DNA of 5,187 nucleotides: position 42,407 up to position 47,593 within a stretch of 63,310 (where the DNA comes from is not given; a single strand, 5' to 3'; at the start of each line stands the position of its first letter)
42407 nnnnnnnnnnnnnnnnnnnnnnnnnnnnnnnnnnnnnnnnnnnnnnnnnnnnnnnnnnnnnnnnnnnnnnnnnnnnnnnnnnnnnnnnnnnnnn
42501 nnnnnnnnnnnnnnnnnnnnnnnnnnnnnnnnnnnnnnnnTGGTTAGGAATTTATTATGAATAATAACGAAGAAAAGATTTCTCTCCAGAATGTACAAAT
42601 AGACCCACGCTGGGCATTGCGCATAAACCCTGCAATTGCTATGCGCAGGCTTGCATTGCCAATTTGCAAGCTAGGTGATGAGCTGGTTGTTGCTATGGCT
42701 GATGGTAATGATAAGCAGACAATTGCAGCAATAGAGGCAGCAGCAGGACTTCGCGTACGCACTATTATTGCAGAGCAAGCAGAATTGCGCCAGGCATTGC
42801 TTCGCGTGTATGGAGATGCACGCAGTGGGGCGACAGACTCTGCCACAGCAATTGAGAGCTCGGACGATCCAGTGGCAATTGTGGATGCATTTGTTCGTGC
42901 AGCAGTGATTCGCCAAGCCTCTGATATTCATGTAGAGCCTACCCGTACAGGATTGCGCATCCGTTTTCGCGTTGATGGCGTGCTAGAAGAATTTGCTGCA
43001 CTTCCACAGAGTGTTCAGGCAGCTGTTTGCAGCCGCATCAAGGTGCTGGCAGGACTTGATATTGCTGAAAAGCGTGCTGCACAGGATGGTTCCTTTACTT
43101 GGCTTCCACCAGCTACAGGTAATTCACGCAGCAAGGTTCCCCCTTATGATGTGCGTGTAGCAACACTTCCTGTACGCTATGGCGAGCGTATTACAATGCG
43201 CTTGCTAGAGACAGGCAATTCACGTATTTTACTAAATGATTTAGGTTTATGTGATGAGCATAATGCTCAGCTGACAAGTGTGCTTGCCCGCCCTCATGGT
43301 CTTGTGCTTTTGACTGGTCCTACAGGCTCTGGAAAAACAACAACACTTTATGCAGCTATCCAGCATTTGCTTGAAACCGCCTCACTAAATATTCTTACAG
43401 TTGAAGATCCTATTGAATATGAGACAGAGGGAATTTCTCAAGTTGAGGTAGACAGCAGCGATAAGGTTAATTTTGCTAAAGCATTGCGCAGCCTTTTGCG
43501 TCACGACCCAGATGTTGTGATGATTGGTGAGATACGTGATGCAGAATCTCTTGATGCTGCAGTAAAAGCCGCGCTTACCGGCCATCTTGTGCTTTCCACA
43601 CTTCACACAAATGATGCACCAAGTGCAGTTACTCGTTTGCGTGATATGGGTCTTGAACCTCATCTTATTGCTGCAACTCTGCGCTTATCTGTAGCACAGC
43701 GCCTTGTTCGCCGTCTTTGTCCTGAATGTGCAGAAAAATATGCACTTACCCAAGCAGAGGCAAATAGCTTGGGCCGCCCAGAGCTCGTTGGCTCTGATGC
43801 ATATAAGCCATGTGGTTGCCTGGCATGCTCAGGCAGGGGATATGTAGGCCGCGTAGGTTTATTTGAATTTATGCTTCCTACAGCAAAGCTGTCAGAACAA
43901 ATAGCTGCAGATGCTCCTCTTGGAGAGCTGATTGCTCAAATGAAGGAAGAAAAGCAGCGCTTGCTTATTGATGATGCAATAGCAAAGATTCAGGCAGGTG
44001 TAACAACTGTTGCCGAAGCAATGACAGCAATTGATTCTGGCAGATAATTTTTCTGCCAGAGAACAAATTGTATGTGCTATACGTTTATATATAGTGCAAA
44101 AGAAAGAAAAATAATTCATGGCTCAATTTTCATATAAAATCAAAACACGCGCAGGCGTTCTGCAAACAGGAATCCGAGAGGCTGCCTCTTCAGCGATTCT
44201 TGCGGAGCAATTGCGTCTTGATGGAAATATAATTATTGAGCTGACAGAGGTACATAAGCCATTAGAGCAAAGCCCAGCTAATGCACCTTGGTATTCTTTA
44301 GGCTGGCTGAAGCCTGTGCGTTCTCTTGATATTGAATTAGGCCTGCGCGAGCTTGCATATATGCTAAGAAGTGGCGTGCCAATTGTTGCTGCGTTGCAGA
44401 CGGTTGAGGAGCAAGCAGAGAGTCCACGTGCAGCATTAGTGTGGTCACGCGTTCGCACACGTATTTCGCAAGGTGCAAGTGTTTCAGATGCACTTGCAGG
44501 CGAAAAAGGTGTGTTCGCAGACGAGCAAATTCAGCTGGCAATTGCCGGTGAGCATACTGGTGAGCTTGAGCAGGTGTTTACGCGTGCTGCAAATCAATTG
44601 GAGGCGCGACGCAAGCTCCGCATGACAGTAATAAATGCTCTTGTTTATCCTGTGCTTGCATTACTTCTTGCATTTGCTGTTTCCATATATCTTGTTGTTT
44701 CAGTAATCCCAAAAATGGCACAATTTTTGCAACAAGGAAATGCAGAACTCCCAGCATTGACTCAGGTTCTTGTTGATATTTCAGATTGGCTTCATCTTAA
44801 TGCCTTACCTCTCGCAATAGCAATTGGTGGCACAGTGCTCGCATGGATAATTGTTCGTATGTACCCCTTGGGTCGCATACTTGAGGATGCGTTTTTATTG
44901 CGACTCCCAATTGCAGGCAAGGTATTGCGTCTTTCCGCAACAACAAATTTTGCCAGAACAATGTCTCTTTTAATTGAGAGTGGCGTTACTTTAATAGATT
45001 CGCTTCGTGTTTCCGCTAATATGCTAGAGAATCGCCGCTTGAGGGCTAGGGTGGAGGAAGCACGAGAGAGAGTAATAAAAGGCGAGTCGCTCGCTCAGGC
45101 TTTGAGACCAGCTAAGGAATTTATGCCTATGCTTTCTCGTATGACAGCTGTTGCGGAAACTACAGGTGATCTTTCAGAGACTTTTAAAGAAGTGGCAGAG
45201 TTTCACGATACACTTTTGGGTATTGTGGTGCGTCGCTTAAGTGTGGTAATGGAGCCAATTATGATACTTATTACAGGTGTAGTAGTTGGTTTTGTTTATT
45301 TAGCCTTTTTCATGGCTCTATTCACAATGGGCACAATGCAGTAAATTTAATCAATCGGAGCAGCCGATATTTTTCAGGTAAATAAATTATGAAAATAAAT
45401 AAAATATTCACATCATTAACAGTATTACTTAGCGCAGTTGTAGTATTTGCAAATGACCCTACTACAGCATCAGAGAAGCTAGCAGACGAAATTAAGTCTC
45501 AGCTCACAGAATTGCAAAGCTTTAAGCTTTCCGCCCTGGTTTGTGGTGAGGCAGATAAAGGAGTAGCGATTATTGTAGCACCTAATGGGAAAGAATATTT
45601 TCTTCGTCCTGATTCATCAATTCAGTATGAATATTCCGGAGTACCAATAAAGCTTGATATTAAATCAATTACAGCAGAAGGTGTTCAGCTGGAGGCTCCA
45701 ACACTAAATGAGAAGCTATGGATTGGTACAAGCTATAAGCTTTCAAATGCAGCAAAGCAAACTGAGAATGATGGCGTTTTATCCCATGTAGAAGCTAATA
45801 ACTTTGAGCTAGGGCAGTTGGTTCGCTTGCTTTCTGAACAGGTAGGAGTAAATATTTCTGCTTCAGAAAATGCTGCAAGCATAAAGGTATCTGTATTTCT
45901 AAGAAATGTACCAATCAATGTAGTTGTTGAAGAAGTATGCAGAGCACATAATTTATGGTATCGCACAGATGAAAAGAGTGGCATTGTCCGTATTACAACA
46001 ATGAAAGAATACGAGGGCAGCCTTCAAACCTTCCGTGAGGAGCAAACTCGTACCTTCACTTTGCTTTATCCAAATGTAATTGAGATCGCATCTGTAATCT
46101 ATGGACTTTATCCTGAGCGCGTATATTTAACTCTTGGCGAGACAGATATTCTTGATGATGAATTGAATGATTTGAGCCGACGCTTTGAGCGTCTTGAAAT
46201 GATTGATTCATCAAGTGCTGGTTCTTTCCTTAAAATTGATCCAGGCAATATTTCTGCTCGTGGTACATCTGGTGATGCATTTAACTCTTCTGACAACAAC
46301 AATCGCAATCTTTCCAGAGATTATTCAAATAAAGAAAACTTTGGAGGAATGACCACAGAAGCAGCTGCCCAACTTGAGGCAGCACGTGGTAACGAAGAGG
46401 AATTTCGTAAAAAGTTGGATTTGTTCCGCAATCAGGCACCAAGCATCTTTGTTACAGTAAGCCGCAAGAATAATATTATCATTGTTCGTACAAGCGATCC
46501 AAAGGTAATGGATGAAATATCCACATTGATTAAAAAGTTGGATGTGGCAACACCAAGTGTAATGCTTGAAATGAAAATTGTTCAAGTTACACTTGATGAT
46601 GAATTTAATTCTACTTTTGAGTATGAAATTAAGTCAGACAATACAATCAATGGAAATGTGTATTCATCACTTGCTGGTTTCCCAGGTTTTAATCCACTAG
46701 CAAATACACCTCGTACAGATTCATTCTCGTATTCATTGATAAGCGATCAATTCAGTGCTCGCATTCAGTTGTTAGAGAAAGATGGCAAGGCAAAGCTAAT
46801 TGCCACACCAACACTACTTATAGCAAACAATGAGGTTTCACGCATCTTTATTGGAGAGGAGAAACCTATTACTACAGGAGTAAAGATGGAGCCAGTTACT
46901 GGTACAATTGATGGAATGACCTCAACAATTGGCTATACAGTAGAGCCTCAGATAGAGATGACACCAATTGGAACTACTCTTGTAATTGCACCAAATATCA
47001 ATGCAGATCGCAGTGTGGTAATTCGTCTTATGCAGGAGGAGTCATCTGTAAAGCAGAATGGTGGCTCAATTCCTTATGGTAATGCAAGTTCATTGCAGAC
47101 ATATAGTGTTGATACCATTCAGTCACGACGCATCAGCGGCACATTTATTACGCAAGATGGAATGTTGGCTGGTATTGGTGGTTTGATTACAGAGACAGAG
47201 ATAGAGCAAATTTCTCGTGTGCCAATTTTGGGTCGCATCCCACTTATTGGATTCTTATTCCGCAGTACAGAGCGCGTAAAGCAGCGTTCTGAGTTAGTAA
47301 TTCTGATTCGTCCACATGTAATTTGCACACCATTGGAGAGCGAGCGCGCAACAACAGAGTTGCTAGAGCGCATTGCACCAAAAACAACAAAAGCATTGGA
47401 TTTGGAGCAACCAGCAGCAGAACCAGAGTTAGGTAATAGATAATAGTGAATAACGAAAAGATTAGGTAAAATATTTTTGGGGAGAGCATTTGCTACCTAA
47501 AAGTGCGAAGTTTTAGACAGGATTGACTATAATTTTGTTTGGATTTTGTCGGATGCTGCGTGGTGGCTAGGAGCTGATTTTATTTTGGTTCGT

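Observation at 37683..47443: Compact, atypical type IV filament locus: PilT plus GspE/F/secretin with only two giant pilin-like genes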

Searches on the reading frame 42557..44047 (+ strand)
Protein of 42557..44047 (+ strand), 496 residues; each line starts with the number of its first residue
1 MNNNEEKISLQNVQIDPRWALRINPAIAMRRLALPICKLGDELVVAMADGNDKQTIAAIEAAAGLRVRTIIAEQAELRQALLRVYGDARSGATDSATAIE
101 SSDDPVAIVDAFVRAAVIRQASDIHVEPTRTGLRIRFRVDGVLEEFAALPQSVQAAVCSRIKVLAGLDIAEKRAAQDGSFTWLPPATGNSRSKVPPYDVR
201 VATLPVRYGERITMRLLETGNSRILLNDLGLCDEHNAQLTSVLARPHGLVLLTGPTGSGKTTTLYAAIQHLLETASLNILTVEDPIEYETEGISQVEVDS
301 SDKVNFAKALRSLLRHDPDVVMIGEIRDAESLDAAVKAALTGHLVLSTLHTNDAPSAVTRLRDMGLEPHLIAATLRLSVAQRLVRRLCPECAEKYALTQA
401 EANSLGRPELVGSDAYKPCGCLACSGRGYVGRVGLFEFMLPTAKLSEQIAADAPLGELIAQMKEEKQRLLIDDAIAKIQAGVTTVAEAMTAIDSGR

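Call 3: search_protein_families(library=pfam, proteins=[window:42557-44047:+], max_evalue=0.01)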
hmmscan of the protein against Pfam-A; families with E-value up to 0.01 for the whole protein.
window:42557-44047:+ (496 aa): 16 families
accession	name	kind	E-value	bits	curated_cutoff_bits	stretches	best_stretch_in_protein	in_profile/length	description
PF00437.27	T2SSE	-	9.3e-116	386.9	24.9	1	107-489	10-369/370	Type II/IV secretion system protein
PF05157.20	MshEN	-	4.7e-12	46.2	23.1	1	8-90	6-89/90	MshEN domain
PF25199.1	nSTAND_NTPase5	-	3.7e-06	27.2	34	1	247-303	41-88/145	Novel STAND NTPase 5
PF13173.12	AAA_14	-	2.2e-05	24.9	27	1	249-340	4-85/129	AAA domain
PF13555.12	AAA_29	-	0.00014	22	27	1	228-272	3-46/61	P-loop containing region of AAA domain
PF20720.3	nSTAND3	-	0.00094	19.3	27.2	1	246-285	16-54/155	Novel STAND NTPase 3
PF13245.12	AAA_19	-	0.00096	19.8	25.1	1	244-277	8-41/134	AAA domain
PF13191.12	AAA_16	-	0.0011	20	32.6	1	238-278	11-52/167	AAA ATPase domain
PF03266.21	NTPase_1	-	0.0012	19.1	23.9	0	250-271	2-23/168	NTPase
PF13604.12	AAA_30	-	0.0013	18.9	27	1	238-274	9-44/191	AAA domain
PF13401.12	AAA_22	-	0.0022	18.7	27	1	247-292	5-33/130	AAA domain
PF00004.35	AAA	-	0.006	17.5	21.2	0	250-326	1-66/131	ATPase family associated with various cellular activities (AAA)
PF04851.21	ResIII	-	0.0065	16.8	22.5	0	249-282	25-59/164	Type III restriction enzyme, res subunit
PF12775.13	AAA_7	-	0.0066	16.4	25.8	0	239-273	25-60/181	P-loop containing dynein motor region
PF13086.12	AAA_11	-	0.0089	16.3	27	0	236-274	7-44/257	AAA domain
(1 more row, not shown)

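Call 4: search_protein_families(library=ncbifam, proteins=[window:42557-44047:+], max_evalue=0.01)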
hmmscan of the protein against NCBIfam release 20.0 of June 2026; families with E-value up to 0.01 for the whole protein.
window:42557-44047:+ (496 aa): 21 families
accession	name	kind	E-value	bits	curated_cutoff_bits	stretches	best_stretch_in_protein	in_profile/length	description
TIGR02533.1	type_II_gspE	equivalog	4.2e-141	470.9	630.25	1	29-490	10-484/486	type II secretion system ATPase GspE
TIGR02538.1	type_IV_pilB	equivalog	8e-136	453.9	675.65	2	97-489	172-559/564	type IV-A pilus assembly ATPase PilB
NF007755.0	PRK10436.1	equivalog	8.4e-122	407.1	617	1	37-489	23-456/465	type II secretion system protein GspE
NF053534.1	T4PilAsmATPsTfpB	equivalog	2.5e-113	379.5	850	1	105-491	201-581/584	type IV pilus assembly ATPase TfpB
NF041000.1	ATPase_ComGA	equivalog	2.4e-69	233.3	300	1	112-385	3-266/267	competence type IV pilus ATPase ComGA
TIGR01420.1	pilT_fam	subfamily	2.4e-49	168.4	319.1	1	110-366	3-244/343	PilT/PilU family type 4a pilus ATPase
TIGR02525.1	plasmid_TraJ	equivalog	4.4e-27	95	368.3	1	238-364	140-272/372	plasmid transfer ATPase TraJ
TIGR02524.1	dot_icm_DotB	equivalog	7e-24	84.7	463.3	1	237-384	124-285/358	Dot/Icm type IV secretion system ATPase DotB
TIGR02782.1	TrbB_P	equivalog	3.4e-17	62.7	304.55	1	246-364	135-255/303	P-type conjugative transfer ATPase TrbB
NF010407.0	PRK13833.1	subfamily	1.4e-16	60.8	499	1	250-365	147-263/323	conjugal transfer protein TrbB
NF010469.0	PRK13894.1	subfamily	1.3e-15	57.6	508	1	239-363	141-266/320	conjugal transfer ATPase TrbB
NF058587.1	archaellum_moto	equivalog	2.7e-14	52.8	550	1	250-362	278-394/527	archaellum flagellar ATPase motor FlaI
TIGR02788.1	VirB11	equivalog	5.6e-14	51.9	249.95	1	250-367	147-268/308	P-type DNA transfer ATPase VirB11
TIGR03819.1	heli_sec_ATPase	hypoth_equivalog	2.5e-11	43.4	373.15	1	207-380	137-316/340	TadA family conjugal transfer-associated ATPase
NF053672.1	bindosome_BasE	exception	1.8e-09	36.9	1000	1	241-364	264-391/512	bindosome assembly system ATPase subunit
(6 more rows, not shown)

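Call 55: search_solved_structures(query=window:42557-44047:+, max_evalue=1e-20)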
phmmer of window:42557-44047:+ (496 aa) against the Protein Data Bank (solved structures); distinct sequences matched with E-value up to 1e-20: 23.
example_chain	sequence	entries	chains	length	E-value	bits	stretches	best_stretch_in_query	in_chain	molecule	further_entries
3jc8_Ba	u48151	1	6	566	2.9e-99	336.2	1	8-488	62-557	Type IV-A pilus assembly ATPase PilB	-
1p9r_A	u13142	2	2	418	1.5e-97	330.5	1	98-490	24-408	General secretion pathway protein E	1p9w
4kss_A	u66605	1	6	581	3.8e-97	329.2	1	98-491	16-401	Type II secretion system protein E, hemolysin-coregulated protein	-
4ksr_A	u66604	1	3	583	4.4e-97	329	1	98-491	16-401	Type II secretion system protein E, Hemolysin-coregulated protein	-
4pht_A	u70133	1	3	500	1.9e-95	323.6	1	99-490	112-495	General secretory pathway protein E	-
6olj_C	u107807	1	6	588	4.4e-95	322.4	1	20-488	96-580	Type IV pilus biogenesis ATPase PilB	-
5tsg_B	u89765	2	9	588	7.8e-95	321.6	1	20-488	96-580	Type IV pilus biogenesis ATPase PilB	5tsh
5zfr_A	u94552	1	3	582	8.2e-93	314.9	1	100-488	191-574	Type IV pilus biogenesis ATPase PilB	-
5oiu_A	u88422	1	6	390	2.2e-85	290.4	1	109-489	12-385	Type IV pilus assembly protein PilF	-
5it5_F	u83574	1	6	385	2.5e-85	290.2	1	109-489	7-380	ATP binding motif-containing protein PilF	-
6ejf_A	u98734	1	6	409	2.9e-85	290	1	109-490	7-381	Type IV pilus assembly protein PilF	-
6f8l_G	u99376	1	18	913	4.1e-85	289.6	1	106-490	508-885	Type IV pilus assembly protein PilF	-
8dze_A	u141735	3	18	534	1.9e-32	116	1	121-450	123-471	BfpD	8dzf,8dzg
5fl3_A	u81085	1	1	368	3.8e-32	114.9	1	112-390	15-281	PILI RETRACTION PROTEIN PILT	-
2eyu_A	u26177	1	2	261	4.5e-31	111.4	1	242-365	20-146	twitching motility protein PilT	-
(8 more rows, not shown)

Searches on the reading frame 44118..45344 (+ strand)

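Call 3: search_protein_families(library=pfam, proteins=[window:44118-45344:+], max_evalue=0.01)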
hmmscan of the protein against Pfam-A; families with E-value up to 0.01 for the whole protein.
window:44118-45344:+ (408 aa): 1 family
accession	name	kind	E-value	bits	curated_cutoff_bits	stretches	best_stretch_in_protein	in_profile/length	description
PF00482.28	T2SSF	-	8.1e-50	168.4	25.2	2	76-198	2-125/125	Type II secretion system (T2SS), protein F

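Call 4: search_protein_families(library=ncbifam, proteins=[window:44118-45344:+], max_evalue=0.01)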
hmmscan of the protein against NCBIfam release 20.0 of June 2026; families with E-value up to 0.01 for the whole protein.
window:44118-45344:+ (408 aa): 6 families
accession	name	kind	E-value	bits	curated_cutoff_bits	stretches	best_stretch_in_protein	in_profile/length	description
TIGR02120.1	GspF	equivalog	4.5e-78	263.2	424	1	4-405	1-398/401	type II secretion system inner membrane protein GspF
NF052607.1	T4PiliAsmPilCThrm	equivalog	3.7e-72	243.6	700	1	1-404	1-400/406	type IV pilus assembly protein PilC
NF052606.1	T4PiliAsmPilCMyx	equivalog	9.1e-64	215.8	700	1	2-405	20-415/419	type IV pilus assembly protein PilC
NF007861.0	PRK10573.1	equivalog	3e-58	197.8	401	1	76-406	65-396/401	protein transport protein HofC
NF047826.1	T3SSXpsF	equivalog_domain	5.3e-48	163.8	650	1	1-404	1-400/405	type II secretion system protein XpsF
NF041012.2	T4P_ComGB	equivalog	4.4e-34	118.3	240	1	76-404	7-330/332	competence type IV pilus assembly protein ComGB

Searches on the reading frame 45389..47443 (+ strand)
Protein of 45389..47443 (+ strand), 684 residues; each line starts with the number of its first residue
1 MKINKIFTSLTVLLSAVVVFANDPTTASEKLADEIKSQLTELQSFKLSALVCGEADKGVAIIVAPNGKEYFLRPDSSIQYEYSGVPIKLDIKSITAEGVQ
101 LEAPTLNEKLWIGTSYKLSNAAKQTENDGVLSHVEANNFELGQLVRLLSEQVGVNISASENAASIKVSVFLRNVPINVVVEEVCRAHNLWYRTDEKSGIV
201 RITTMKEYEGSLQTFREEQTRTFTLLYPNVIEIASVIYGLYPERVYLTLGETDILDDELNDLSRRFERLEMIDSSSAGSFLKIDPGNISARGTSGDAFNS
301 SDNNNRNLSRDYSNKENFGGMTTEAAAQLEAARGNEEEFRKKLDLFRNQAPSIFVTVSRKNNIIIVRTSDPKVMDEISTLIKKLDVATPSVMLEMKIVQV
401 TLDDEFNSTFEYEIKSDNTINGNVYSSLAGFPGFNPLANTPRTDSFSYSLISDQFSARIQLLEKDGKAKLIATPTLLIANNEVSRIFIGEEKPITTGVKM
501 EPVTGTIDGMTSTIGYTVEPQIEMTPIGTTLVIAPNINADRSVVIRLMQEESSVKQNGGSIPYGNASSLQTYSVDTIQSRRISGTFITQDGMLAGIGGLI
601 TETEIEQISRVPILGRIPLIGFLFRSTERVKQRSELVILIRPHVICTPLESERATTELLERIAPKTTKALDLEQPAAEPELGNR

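Call 3: search_protein_families(library=pfam, proteins=[window:45389-47443:+], max_evalue=0.01)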
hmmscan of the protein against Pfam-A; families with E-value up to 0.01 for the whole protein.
window:45389-47443:+ (684 aa): 2 families
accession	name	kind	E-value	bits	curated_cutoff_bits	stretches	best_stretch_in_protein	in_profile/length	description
PF00263.26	Secretin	-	6.8e-35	120.6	27.5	1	462-645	2-168/169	Bacterial type II and III secretion system protein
PF03958.22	Secretin_N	-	0.0031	18.1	28.2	1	349-388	29-67/69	Bacterial type II/III secretion system short domain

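Call 4: search_protein_families(library=ncbifam, proteins=[window:45389-47443:+], max_evalue=0.01)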
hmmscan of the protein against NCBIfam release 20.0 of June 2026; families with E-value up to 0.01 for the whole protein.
window:45389-47443:+ (684 aa): 8 families
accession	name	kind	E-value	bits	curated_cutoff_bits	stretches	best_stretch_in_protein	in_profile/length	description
TIGR02517.1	type_II_gspD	equivalog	2.6e-48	164.9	351.35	1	312-647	272-592/600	type II secretion system secretin GspD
TIGR02519.1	pilus_MshL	equivalog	2.4e-30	105.5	250.2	1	359-645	5-290/290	pilus (MSHA type) biogenesis protein MshL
TIGR02515.1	IV_pilus_PilQ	subfamily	2.5e-30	105.8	284.35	2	355-645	137-427/428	type IV pilus secretin PilQ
TIGR02516.1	type_III_yscC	equivalog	1.8e-24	86.2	238.45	2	521-645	341-461/463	type III secretion system outer membrane ring subunit SctC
NF010083.0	PRK13568.1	equivalog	9.8e-14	50.9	554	1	355-645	154-417/419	DNA uptake porin HofQ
NF042912.1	Amuc_1098_fam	equivalog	3e-12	45.4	750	1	523-645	660-796/805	Amuc_1098 family type IV pilus outer membrane protein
NF011873.0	PRK15346.1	equivalog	2.8e-11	42.8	524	1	349-641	233-490/499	EscC/YscC/HrcC family type III secretion system outer membrane ring protein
NF007851.2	PRK10560.1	exception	3.4e-07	29.4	598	1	581-646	345-410/412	DNA uptake porin HofQ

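Call 57: search_solved_structures(query=window:45389-47443:+, max_evalue=0.00001)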
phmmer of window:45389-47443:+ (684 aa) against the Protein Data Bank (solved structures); distinct sequences matched with E-value up to 0.00001: 20.
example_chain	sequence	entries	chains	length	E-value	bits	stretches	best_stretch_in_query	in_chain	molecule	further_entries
6i1x_A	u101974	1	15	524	1.3e-21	80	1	359-645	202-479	Type II secretion system protein D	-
5wln_G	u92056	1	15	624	3.3e-21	78.6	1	352-645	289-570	Type II secretion system protein D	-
5wq7_A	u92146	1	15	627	8e-21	77.3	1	296-646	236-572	Putative type II secretion system protein D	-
6i1y_A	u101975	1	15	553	3.7e-20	75.2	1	443-653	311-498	General secretion pathway protein GspD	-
5wq8_A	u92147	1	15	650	1.6e-19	73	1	447-651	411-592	Type II secretion system protein D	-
6hcg_A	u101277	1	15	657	8.4e-19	70.7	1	353-654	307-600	Type II secretion system protein D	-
5wq9_A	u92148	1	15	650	1e-18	70.4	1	447-651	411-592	Type II secretion system protein D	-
9k8v_A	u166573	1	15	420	2.4e-18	69.1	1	447-651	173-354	General secretion pathway protein D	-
5w68_A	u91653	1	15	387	3.9e-18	68.5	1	449-647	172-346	Putative type II secretion protein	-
5zdh_A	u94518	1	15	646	2.5e-17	65.8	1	449-647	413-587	Type II secretion system protein D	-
4av2_A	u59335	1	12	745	9.8e-16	60.5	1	360-648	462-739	TYPE IV PILUS BIOGENESIS AND COMPETENCE PROTEIN PILQ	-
9sh1_A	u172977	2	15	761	3.7e-15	58.6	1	360-645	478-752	Type IV pilus biogenesis and competence protein PilQ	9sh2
3jc8_Qa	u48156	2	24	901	8.3e-14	54.2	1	504-645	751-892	PilQ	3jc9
7ofh_A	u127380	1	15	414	1.5e-09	40.1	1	357-645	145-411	Virion export protein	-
8odn_A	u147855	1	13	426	2.1e-09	39.6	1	455-652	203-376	RcpA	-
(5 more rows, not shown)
